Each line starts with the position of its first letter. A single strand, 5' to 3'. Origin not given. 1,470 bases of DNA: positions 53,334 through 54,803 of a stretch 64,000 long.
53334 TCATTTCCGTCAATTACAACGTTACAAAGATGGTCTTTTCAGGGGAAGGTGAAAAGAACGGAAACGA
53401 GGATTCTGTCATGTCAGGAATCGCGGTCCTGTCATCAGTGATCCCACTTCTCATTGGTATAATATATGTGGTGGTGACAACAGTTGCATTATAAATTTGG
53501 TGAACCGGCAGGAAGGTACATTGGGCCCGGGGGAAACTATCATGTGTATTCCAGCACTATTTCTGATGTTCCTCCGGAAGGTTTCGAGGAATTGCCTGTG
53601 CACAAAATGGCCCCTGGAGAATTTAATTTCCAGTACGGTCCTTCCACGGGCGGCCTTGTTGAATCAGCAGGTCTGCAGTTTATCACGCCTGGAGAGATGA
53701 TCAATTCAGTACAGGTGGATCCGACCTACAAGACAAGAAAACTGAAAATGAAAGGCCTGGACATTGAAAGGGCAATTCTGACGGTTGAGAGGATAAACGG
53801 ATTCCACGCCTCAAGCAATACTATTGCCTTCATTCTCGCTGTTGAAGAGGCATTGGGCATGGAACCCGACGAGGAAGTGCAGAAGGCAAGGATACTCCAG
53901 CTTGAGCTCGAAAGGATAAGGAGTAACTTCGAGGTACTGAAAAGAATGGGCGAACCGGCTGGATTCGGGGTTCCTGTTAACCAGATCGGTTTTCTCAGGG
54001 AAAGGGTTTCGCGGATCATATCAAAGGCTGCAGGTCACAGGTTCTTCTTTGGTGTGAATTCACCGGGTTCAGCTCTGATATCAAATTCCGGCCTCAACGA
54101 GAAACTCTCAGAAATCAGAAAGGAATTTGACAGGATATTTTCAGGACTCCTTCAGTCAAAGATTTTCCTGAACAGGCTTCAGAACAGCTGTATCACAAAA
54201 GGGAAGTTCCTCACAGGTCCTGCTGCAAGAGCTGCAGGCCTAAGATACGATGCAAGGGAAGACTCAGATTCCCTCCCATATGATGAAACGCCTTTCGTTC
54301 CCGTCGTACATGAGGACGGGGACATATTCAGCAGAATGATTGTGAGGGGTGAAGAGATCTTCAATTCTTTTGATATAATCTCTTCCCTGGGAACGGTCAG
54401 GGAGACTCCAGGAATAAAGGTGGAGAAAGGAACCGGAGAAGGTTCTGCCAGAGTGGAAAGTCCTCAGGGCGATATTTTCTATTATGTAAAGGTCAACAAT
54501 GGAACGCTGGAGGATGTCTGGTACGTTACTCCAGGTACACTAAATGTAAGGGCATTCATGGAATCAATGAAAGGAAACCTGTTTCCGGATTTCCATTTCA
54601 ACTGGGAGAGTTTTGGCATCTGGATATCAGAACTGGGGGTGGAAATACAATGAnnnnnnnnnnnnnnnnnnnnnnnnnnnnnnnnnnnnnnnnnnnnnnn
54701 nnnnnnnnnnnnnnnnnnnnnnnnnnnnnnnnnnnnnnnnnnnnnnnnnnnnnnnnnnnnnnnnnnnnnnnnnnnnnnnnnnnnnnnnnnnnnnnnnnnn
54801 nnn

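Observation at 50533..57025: Six-gene group-4-hydrogenase/complex-I-like membrane module with a cysteine-free 'large subunit' (Ehr-like)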

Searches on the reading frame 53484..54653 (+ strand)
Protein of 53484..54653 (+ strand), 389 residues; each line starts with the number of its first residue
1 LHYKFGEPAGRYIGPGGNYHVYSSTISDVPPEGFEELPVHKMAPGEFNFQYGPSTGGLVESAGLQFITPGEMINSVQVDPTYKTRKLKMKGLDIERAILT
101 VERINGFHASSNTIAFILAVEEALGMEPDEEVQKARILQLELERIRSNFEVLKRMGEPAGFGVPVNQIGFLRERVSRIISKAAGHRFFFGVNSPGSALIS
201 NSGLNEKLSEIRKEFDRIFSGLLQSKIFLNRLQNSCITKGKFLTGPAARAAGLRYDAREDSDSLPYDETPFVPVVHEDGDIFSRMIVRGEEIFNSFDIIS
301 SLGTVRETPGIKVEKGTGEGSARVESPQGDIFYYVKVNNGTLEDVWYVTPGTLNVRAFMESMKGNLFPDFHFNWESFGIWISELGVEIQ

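Call 4: search_protein_families(library=pfam, proteins=[window:53484-54653:+], max_evalue=0.01)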
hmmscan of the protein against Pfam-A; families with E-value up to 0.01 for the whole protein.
window:53484-54653:+ (389 aa): 2 families
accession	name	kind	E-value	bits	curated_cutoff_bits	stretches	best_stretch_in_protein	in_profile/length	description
PF00346.24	Complex1_49kDa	-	3.8e-20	72.5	24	2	172-301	15-154/271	Respiratory-chain NADH dehydrogenase, 49 Kd subunit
PF00374.24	NiFeSe_Hases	-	0.0055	16.1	25.8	0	89-138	7-56/508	Nickel-dependent hydrogenase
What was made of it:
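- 53484..54653 (+): EhrL: cysteine-free NuoD/[NiFe]-large-subunit homologue (389 aa). PF00346, E 4e-20 (call 4).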

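Call 9: search_protein_families(library=ncbifam, proteins=[window:53484-54653:+], max_evalue=0.01)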
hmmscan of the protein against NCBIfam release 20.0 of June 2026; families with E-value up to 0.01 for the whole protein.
window:53484-54653:+ (389 aa): 9 families
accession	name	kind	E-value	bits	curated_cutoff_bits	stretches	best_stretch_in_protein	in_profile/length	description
NF004739.1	PRK06075.1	equivalog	6.7e-29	100.8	360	1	53-301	7-267/384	NADH-quinone oxidoreductase subunit D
TIGR01962.1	NuoD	equivalog_domain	1.7e-19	70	459.35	1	94-302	52-270/386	NADH dehydrogenase (quinone) subunit D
NF040602.1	F420_dehyd_FpoD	exception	4.1e-19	68.8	600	1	69-342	30-316/372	F420H2 dehydrogenase subunit FpoD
NF008974.0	PRK12322.1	equivalog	2.1e-14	53.3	522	1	93-366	55-346/366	NADH-quinone oxidoreductase subunit D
NF009808.0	PRK13292.1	equivalog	4.7e-13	47.9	1156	1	69-300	430-673/791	NADH-quinone oxidoreductase subunit B/C/D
NF008728.0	PRK11742.1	equivalog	5.6e-13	48.1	840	1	101-300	271-480/598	NADH-quinone oxidoreductase subunit C/D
NF005649.0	PRK07415.1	equivalog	3.2e-07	29.7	583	1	119-310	85-285/394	NAD(P)H-quinone oxidoreductase subunit H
NF040832.1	sulfhyd_HydA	equivalog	3.1e-05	23.3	880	0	91-138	48-95/426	NADPH-dependent hydrogenase/sulfhydrogenase 1 subunit alpha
NF040828.1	sulfhyd_ShyA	equivalog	4e-05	22.7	700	0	310-361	322-373/415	NAD(P)-dependent hydrogenase/sulfhydrogenase 2 subunit alpha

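Call 10: find_homologous_proteins(query=window:53484-54653:+, max_evalue=0.001)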
Query window:53484-54653:+ (389 aa): 388 proteins with E <= 0.001 among 5481 candidates; the best 120 are listed.
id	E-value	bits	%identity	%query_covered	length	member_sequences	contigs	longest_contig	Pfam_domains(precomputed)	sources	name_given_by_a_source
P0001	1.1e-259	879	100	100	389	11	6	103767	PF00346.25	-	-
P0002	2.0e-219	746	83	100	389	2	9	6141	PF00346.25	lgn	-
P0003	9.6e-214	728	81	100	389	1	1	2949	PF00346.25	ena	-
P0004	7.8e-210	715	84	95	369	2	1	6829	PF00346.25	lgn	-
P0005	1.6e-186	638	71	99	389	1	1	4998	PF00346.25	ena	-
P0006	3.9e-184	630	70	100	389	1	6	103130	PF00346.25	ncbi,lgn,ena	-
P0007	5.2e-184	630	68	100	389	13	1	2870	PF00346.25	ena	-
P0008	5.9e-178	610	68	99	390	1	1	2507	PF00346.25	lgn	-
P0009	1.9e-173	595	70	95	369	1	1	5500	PF00374.25,PF00346.25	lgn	-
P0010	9.8e-168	576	68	93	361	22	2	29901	PF00346.25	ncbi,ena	-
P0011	1.1e-166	573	63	100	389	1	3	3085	PF00346.25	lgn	-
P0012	4.0e-150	518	60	100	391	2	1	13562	PF00374.25,PF00346.25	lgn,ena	-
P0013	2.3e-144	499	58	100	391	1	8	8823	PF00374.25,PF00346.25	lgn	-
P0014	5.9e-144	498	57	99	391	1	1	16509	PF00374.25,PF00346.25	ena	-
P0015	8.9e-142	491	58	99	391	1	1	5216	PF00374.25,PF00346.25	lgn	-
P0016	5.1e-141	488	58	99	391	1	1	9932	PF00374.25,PF00346.25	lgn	-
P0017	1.1e-138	481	57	99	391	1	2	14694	PF00374.25,PF00346.25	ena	-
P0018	1.3e-134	467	55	100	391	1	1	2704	PF00346.25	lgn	-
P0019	4.2e-134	466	57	97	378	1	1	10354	PF00346.25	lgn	-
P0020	1.4e-133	464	55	100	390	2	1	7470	PF00374.25,PF00346.25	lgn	-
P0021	2.0e-131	457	56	99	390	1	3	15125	PF00374.25,PF00346.25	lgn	-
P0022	4.9e-131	455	55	99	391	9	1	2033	PF00374.25,PF00346.25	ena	-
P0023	1.7e-130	454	55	99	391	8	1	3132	PF00374.25,PF00346.25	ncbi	-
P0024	2.4e-130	453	55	100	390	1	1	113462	PF00346.25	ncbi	-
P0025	5.9e-130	452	54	100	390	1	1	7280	PF00374.25,PF00346.25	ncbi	-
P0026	1.7e-127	444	54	99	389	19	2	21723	PF00374.25,PF00346.25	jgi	-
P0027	2.1e-127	444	54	100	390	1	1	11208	PF00346.25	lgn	-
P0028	3.5e-127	443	52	100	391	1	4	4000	PF00374.25,PF00346.25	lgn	-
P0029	7.5e-127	442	53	100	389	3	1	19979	PF00374.25,PF00346.25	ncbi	-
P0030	1.7e-125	437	52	100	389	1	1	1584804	PF00374.25,PF00346.25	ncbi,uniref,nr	ncbi:formate hydrogenlyase subunit 3 [Thermoplasma volcanium GSS1]|uniref:Formate hydrogenlyase subu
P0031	4.9e-125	436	53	99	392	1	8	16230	PF00374.25,PF00346.25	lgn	-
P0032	1.4e-124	434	53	100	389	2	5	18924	PF00374.25,PF00346.25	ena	-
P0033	1.9e-124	434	53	99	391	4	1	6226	PF00374.25,PF00346.25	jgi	-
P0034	2.2e-124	434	53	99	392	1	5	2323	PF00374.25,PF00346.25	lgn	-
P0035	4.1e-124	433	52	99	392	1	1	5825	PF00374.25,PF00346.25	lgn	-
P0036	2.5e-123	430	52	100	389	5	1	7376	PF00346.25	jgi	jgi:Ni,Fe-hydrogenase III large subunit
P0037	5.3e-123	429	59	85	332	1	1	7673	PF00374.25,PF00346.25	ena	-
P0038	6.4e-123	429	53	100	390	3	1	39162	PF00374.25,PF00346.25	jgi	-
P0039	1.4e-122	428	53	100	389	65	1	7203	PF00374.25,PF00346.25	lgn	-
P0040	1.5e-122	428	52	100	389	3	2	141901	PF00374.25,PF00346.25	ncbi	-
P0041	4.4e-122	426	49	99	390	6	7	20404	PF00374.25,PF00346.25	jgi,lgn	jgi:Ni,Fe-hydrogenase III large subunit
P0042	5.3e-122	426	50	99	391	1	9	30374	PF00374.25,PF00346.25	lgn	-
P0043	1.1e-121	425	53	100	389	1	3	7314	PF00374.25,PF00346.25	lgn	-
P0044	1.2e-121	425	53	97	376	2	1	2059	PF00374.25,PF00346.25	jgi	-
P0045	1.4e-121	424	52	99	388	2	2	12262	PF00374.25,PF00346.25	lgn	-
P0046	1.7e-121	424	49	99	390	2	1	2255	PF00374.25,PF00346.25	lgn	-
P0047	9.0e-121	422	53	99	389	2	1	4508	PF00374.25,PF00346.25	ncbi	ncbi:MAG: Ni,Fe-hydrogenase III large subunit [Thermoplasmataceae archaeon]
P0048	9.6e-121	422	51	99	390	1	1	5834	PF00374.25,PF00346.25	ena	-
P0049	1.2e-120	421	52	100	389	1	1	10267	PF00374.25,PF00346.25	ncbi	-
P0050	1.2e-120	421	53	100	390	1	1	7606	PF00374.25,PF00346.25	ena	-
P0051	1.3e-120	421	51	100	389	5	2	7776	PF00374.25,PF00346.25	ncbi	-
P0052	1.8e-120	421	52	100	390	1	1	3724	PF00374.25,PF00346.25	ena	-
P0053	2.1e-120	421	51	100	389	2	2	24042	PF00374.25,PF00346.25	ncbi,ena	-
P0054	2.2e-120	420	54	95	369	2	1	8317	PF00346.25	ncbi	-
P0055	3.5e-120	420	51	99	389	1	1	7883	PF00374.25,PF00346.25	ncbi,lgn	-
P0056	3.8e-120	420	51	99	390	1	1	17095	PF00374.25,PF00346.25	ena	-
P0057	3.8e-120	420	53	100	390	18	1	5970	PF00374.25,PF00346.25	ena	-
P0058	4.5e-120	419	51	99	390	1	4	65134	PF00374.25,PF00346.25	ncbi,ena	-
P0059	4.5e-120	419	51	99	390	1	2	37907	PF00374.25,PF00346.25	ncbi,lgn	-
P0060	5.4e-120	419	52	100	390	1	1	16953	PF00374.25,PF00346.25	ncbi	ncbi:MAG: NADH-quinone oxidoreductase subunit D-related protein [Thermoplasmataceae archaeon]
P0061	6.3e-120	419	53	100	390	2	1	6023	PF00374.25,PF00346.25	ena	-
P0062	7.3e-120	419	52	100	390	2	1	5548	PF00374.25,PF00346.25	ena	-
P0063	1.2e-119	418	50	99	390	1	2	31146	PF00374.25,PF00346.25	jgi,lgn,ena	jgi:Ni,Fe-hydrogenase III large subunit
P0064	1.2e-119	418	50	99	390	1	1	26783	PF00374.25,PF00346.25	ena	-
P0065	1.7e-119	418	50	99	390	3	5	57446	PF00374.25,PF00346.25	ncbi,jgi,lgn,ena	jgi:Ni,Fe-hydrogenase III large subunit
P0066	2.6e-119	417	52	99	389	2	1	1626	PF00374.25,PF00346.25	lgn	-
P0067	4.6e-119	416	50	99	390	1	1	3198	PF00374.25,PF00346.25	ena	-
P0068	4.7e-119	416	50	99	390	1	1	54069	PF00374.25,PF00346.25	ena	-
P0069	2.1e-118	414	50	100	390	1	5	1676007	PF00374.25,PF00346.25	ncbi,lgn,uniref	ncbi:Ni,Fe-hydrogenase III large subunit [Oxyplasma meridianum]|uniref:Ni,Fe-hydrogenase III large s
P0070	2.6e-118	414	54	90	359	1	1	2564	PF00346.25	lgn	-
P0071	1.2e-117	411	52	99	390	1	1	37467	PF00374.25,PF00346.25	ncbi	ncbi:MAG: Ni,Fe-hydrogenase III large subunit [Thermoprotei archaeon]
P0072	1.5e-117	411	50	99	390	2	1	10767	PF00374.25,PF00346.25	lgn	-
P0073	2.6e-117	410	48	99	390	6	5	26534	PF00374.25,PF00346.25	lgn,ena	-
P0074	4.7e-117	409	50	99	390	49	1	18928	PF00374.25,PF00346.25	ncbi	-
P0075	1.1e-116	408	53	93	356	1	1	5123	PF00374.25,PF00346.25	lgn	-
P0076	5.0e-116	406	50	100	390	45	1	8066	PF00374.25,PF00346.25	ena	-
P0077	7.7e-116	405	51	100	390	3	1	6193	PF00374.25,PF00346.25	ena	-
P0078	5.9e-115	403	50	99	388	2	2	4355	PF00346.25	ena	-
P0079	6.4e-115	402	54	99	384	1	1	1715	PF00346.25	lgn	-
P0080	7.1e-115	402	53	99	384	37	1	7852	PF00346.25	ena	-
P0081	7.4e-115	402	50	100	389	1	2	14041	PF00374.25,PF00346.25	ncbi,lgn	-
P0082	4.7e-114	400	53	99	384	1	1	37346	PF00346.25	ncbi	-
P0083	7.7e-114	399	50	100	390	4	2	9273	PF00374.25,PF00346.25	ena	-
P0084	1.5e-113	398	50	100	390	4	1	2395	PF00346.25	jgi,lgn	-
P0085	8.4e-113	395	49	99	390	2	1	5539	PF00374.25,PF00346.25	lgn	-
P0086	1.7e-112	394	49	99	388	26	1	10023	PF00374.25,PF00346.25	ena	-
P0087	1.8e-112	394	50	100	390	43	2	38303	PF00346.25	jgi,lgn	-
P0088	3.2e-112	394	51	99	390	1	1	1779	PF00374.25,PF00346.25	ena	-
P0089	5.9e-112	393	51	100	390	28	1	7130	PF00346.25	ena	-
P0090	8.3e-112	392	50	100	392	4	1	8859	PF00374.25,PF00346.25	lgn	-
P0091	2.1e-111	391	50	99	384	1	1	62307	PF00346.25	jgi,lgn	jgi:Ni,Fe-hydrogenase III large subunit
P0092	2.7e-111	390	52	99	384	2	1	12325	PF00346.25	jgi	-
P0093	2.9e-111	390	51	99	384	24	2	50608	PF00346.25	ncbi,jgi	jgi:Ni,Fe-hydrogenase III large subunit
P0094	1.0e-110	389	50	100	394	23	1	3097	PF00374.25,PF00346.25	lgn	-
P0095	2.0e-110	388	50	100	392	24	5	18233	PF00374.25,PF00346.25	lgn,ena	-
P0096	4.3e-110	387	50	100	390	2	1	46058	PF00346.25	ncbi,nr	ncbi:MAG: Ni,Fe-hydrogenase III large subunit [Candidatus Thermoplasmatota archaeon]|nr:Ni,Fe-hydrog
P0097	1.1e-109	385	48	99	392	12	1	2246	PF00374.25,PF00346.25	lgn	-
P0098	2.5e-109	384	49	99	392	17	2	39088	PF00346.25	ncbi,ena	-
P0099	5.9e-109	383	48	99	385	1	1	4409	PF00374.25,PF00346.25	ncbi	ncbi:MAG: hypothetical protein QXP70_06205, partial [Methanomassiliicoccales archaeon]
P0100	6.9e-109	383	51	100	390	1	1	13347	PF00346.25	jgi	jgi:Ni,Fe-hydrogenase III large subunit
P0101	2.4e-108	381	48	100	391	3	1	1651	PF00346.25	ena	-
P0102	4.1e-108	380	47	99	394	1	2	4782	PF00374.25,PF00346.25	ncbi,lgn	-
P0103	6.8e-108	379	49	99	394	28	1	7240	PF00346.25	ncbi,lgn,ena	-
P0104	7.9e-108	379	54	85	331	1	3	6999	PF00374.25,PF00346.25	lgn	-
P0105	1.6e-107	378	50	99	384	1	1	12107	PF00346.25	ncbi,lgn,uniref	ncbi:Ni,Fe-hydrogenase III large subunit [Ferroplasma sp.]|uniref:NADH-quinone oxidoreductase subuni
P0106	1.6e-107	378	48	100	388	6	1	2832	PF00346.25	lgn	-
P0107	4.5e-107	377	48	99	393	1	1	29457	PF00374.25,PF00346.25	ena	-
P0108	3.4e-106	374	47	99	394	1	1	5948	PF00374.25,PF00346.25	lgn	-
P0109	6.5e-106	373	48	99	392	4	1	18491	PF00346.25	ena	-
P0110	3.9e-105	370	49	99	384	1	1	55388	PF00346.25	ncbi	ncbi:MAG: Ni,Fe-hydrogenase III large subunit [Ferroplasma sp.]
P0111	5.8e-105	370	50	100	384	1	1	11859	PF00346.25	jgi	jgi:Ni,Fe-hydrogenase III large subunit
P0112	2.9e-104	367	48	100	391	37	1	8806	PF00346.25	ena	-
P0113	4.3e-104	367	47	99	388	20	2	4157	PF00346.25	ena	-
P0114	6.3e-103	363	45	100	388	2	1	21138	PF00346.25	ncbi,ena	-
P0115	9.9e-103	362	50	100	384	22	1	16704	PF00346.25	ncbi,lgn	-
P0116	3.8e-102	360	46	99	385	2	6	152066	PF00346.25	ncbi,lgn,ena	-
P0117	5.5e-102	360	47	99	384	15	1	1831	PF00346.25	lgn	-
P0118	8.2e-102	359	48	100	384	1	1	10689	PF00346.25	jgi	jgi:Ni,Fe-hydrogenase III large subunit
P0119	1.3e-101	359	49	100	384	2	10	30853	PF00346.25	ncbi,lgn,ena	-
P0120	2.1e-101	358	47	100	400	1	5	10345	PF00374.25,PF00346.25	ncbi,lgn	ncbi:MAG: hypothetical protein QXU98_03420 [Candidatus Parvarchaeota archaeon]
